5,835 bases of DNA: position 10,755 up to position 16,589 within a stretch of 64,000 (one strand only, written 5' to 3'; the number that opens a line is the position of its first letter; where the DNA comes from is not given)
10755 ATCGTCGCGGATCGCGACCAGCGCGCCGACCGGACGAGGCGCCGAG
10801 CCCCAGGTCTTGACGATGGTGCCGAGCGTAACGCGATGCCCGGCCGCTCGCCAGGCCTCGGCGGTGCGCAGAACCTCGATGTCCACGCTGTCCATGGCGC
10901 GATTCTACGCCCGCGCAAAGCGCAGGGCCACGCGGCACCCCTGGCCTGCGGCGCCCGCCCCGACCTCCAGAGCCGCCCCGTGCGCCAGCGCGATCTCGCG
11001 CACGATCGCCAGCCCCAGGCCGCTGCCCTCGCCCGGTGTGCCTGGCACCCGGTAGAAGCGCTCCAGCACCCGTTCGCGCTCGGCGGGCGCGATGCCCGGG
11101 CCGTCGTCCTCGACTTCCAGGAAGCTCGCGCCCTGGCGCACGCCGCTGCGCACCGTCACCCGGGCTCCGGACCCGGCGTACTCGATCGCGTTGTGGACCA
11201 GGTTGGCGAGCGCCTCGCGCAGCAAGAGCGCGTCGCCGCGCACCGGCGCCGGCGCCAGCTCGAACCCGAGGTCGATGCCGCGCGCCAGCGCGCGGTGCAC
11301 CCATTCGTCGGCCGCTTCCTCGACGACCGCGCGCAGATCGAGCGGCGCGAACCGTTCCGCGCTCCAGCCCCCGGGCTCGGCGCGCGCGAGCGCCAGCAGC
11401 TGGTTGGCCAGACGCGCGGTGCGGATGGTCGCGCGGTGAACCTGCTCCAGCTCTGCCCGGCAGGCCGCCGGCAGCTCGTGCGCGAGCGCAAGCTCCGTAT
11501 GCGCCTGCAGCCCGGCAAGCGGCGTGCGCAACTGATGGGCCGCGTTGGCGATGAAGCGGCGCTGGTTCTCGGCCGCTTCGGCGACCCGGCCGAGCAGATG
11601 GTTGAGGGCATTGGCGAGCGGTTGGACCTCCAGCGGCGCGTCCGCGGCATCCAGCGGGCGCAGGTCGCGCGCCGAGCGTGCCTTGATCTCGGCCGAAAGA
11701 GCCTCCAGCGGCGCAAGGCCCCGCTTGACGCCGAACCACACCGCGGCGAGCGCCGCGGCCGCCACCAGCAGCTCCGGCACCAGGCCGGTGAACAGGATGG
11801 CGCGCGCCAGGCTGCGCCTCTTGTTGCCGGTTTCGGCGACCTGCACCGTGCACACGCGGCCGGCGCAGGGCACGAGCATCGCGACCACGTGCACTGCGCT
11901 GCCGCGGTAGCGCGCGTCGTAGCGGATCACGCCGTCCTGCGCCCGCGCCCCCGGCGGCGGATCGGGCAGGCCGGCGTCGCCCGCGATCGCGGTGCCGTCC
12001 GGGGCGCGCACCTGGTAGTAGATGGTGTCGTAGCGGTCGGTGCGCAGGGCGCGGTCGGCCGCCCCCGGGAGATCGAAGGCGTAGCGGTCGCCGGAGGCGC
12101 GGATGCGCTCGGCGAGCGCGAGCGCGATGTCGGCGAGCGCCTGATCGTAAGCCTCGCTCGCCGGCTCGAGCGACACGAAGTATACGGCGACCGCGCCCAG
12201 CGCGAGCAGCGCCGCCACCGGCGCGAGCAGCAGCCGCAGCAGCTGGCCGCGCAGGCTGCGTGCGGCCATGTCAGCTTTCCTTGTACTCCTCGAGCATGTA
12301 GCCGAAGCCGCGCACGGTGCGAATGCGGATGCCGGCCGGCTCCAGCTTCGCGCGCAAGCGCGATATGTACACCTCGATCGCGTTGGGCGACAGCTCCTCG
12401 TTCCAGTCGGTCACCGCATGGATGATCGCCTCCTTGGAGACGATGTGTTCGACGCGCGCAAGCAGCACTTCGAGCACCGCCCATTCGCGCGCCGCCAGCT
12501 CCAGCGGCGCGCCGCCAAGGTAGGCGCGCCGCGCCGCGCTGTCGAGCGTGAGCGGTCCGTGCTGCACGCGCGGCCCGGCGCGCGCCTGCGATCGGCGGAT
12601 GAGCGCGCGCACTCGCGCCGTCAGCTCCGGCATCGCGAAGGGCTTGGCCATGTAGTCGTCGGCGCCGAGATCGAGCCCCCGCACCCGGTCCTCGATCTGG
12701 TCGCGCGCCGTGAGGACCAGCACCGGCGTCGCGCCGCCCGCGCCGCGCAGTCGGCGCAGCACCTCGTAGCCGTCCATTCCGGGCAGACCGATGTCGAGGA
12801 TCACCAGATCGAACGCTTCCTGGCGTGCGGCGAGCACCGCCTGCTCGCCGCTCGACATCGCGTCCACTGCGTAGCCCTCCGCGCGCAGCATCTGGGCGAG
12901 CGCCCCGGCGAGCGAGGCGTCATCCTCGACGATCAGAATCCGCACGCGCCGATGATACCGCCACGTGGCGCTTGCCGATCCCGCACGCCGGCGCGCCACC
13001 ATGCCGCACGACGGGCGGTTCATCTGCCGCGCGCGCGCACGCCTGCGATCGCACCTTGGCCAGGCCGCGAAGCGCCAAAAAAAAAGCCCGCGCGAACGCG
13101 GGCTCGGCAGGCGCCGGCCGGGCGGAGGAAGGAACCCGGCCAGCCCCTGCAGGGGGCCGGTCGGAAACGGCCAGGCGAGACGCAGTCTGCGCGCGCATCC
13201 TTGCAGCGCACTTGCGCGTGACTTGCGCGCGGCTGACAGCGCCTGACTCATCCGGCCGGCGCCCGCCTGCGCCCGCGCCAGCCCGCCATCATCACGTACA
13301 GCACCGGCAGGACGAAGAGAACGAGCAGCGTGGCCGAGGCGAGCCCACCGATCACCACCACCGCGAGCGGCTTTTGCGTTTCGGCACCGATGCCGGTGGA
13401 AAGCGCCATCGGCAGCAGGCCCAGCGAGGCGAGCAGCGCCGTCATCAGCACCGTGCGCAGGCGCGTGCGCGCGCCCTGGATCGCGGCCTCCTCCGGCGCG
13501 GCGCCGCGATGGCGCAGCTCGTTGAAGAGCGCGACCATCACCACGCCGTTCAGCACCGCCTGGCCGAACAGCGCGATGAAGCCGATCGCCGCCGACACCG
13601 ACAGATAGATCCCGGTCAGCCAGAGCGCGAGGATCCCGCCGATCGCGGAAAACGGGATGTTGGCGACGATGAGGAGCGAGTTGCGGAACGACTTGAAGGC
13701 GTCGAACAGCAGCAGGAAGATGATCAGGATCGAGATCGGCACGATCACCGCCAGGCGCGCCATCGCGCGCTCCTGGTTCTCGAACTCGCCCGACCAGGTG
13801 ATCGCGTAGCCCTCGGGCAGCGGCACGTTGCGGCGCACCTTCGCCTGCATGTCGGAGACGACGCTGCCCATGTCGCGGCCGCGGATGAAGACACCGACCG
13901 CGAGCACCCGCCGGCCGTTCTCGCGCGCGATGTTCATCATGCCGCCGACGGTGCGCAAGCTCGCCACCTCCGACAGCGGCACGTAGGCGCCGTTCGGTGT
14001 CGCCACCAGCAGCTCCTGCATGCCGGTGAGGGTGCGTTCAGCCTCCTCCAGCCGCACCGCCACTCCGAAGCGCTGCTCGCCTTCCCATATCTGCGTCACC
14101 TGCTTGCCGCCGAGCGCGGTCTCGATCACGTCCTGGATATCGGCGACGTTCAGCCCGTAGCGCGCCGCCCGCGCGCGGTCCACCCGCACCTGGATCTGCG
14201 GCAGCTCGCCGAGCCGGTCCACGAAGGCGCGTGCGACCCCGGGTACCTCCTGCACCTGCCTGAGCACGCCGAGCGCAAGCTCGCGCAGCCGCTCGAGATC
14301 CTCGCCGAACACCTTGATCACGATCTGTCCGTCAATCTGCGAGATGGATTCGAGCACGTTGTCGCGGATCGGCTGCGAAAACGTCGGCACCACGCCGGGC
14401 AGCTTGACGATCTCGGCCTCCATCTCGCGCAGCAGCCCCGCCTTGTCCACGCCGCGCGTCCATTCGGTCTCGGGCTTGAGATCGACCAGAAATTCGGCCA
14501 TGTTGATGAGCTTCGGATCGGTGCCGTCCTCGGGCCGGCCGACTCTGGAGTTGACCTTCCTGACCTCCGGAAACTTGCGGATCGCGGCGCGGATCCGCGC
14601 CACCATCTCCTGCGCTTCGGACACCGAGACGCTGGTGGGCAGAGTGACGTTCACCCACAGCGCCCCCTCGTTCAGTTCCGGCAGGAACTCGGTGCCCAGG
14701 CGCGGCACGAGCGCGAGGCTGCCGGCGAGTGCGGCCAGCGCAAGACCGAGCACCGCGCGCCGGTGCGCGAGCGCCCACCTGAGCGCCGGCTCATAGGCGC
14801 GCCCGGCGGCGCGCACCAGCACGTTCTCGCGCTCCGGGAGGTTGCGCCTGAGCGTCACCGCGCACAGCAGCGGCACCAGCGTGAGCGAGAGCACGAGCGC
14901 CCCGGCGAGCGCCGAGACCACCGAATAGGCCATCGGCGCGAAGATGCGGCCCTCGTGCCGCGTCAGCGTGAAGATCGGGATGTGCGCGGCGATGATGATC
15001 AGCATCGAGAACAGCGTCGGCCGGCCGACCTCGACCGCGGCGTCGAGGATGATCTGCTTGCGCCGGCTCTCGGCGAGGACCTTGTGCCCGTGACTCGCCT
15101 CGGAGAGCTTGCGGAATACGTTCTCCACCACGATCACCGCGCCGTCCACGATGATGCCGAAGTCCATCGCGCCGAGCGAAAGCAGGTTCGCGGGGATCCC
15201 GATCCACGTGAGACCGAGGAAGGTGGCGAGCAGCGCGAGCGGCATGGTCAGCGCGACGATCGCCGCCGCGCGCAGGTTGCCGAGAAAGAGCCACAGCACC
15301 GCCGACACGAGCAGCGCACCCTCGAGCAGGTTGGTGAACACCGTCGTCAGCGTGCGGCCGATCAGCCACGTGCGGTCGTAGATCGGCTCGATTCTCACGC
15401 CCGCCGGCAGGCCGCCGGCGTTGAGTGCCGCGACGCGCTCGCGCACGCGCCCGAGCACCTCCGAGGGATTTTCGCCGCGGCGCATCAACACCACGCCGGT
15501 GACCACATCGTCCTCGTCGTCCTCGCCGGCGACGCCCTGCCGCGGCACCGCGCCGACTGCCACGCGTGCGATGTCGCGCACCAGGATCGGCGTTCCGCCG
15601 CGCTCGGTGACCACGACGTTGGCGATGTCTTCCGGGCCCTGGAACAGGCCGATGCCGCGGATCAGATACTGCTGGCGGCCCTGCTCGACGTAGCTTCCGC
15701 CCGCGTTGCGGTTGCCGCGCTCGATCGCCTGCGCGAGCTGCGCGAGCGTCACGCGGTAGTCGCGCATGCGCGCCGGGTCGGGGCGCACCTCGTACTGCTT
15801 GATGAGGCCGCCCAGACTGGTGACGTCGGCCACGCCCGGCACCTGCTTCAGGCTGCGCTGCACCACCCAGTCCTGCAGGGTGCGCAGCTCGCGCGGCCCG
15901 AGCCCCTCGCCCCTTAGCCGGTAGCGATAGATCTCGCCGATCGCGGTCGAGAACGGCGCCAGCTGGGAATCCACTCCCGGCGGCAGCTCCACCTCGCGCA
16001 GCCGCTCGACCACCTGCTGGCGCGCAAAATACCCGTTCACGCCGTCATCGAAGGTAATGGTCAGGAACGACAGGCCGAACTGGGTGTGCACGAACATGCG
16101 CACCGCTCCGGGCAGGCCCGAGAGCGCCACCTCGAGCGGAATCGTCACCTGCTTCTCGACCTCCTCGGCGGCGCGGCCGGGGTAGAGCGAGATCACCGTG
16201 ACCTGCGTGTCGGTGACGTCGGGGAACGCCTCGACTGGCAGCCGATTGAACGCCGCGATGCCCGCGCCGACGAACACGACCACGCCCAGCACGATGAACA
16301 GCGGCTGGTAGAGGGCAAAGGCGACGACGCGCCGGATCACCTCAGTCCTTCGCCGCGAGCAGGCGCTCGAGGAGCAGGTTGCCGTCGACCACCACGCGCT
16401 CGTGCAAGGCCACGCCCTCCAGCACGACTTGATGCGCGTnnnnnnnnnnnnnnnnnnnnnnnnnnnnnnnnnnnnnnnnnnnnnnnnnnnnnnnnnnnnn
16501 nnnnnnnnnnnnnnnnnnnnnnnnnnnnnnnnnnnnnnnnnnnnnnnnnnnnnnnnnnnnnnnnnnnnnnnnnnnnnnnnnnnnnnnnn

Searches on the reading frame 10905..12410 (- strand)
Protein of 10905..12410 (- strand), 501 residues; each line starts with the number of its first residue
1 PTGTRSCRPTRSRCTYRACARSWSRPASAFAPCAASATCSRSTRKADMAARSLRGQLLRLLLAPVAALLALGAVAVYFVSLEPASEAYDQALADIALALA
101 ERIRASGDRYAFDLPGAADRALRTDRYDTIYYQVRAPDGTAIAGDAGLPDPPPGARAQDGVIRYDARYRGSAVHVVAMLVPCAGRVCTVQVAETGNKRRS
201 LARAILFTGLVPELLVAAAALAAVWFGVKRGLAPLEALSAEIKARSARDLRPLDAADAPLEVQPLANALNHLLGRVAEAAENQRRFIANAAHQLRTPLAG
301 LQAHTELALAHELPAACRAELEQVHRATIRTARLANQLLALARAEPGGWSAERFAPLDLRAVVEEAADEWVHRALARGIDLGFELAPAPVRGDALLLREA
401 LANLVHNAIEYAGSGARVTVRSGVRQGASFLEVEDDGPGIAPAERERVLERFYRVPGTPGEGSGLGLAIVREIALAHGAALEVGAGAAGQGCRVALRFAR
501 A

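Call 53: search_protein_families(library=pfam, max_evalue=0.00001, proteins=[window:10905-12410:-])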
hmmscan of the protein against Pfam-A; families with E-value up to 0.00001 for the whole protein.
window:10905-12410:- (501 aa): 3 families
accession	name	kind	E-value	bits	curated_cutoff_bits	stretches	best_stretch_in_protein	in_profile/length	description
PF08521.16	2CSK_N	-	5.5e-35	120.9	23.2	1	66-205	2-140/140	Two-component sensor kinase N-terminal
PF02518.31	HATPase_c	-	1.5e-20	74.1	26.4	1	392-498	1-107/111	Histidine kinase-, DNA gyrase B-, and HSP90-like ATPase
PF00512.31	HisKA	-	2.1e-12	47.3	26.9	1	283-347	2-66/66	His Kinase A (phospho-acceptor) domain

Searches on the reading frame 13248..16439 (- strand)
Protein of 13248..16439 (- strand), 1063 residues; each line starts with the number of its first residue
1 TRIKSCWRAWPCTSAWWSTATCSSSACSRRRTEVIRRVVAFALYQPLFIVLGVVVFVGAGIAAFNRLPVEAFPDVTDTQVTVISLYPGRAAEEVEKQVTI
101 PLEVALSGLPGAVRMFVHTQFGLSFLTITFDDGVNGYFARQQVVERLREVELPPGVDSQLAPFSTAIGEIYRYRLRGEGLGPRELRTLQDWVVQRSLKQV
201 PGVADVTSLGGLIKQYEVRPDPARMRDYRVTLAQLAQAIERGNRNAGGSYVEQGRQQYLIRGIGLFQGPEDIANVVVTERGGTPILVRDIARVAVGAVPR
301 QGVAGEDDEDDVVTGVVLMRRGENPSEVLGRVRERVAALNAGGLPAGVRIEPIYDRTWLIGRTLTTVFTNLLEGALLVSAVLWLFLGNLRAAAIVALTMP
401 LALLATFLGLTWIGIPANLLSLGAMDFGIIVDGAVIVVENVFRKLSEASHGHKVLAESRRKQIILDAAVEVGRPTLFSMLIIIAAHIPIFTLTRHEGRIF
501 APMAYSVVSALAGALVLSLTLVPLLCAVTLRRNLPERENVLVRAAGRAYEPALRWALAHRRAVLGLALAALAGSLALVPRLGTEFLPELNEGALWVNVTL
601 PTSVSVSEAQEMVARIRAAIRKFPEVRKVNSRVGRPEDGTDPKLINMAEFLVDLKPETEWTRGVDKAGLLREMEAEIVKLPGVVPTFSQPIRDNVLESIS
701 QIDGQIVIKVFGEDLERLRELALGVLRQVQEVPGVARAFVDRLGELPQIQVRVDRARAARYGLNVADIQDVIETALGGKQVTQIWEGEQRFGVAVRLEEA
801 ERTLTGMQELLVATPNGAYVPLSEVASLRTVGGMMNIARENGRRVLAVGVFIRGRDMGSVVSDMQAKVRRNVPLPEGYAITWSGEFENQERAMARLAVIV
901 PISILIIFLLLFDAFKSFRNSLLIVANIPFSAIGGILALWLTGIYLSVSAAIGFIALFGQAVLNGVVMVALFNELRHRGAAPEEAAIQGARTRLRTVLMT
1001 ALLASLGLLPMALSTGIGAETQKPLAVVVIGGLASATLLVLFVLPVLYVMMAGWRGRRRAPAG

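Call 53: search_protein_families(library=pfam, max_evalue=0.00001, proteins=[window:13248-16439:-])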
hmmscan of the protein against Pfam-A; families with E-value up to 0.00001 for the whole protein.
window:13248-16439:- (1063 aa): 1 family
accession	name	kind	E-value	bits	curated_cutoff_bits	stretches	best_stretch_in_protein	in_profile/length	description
PF00873.25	ACR_tran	-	5.8e-279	928.5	28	1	39-1051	2-1020/1021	AcrB/AcrD/AcrF family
